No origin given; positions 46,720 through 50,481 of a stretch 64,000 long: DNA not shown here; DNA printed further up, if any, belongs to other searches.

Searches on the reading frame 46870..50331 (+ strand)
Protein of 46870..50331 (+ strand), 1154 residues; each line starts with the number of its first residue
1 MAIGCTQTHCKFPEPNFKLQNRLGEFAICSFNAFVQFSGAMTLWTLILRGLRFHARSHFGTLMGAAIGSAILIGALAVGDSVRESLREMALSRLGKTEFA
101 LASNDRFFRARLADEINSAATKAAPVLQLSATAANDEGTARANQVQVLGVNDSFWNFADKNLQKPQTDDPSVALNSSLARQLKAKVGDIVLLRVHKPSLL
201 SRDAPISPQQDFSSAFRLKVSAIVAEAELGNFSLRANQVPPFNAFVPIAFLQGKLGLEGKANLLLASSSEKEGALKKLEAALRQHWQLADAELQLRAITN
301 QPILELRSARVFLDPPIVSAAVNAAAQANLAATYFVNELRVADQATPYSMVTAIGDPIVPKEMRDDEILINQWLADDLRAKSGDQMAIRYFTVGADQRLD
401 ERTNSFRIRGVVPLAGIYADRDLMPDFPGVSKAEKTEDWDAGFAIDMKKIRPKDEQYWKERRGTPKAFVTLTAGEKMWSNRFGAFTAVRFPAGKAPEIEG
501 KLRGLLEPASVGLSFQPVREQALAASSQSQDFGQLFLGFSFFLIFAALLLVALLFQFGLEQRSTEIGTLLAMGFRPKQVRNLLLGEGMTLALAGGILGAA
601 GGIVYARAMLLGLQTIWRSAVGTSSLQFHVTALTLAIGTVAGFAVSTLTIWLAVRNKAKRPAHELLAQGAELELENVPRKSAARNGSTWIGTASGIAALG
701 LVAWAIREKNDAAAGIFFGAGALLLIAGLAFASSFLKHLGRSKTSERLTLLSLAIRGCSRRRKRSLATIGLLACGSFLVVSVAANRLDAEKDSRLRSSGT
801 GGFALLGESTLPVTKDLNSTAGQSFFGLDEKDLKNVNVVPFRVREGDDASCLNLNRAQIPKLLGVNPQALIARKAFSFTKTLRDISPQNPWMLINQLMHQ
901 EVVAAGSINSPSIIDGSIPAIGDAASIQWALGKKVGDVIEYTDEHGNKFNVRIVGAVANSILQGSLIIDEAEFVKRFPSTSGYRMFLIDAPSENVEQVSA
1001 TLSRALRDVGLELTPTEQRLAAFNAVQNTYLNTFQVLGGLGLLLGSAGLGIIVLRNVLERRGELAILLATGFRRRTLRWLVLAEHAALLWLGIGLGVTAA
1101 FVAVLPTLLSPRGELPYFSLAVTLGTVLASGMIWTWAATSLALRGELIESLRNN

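Call 89: search_protein_families(library=pfam, proteins=[window:46870-50331:+], max_evalue=0.001)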
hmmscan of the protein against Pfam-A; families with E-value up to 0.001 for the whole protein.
window:46870-50331:+ (1154 aa): 2 families
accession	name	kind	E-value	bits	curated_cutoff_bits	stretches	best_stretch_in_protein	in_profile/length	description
PF02687.27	FtsX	-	7.6e-23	81.3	25.5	2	539-659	3-117/120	FtsX-like permease C-terminal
PF12704.14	MacB_PCD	-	7.9e-08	33.3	27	1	60-255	3-180/207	MacB-like periplasmic core domain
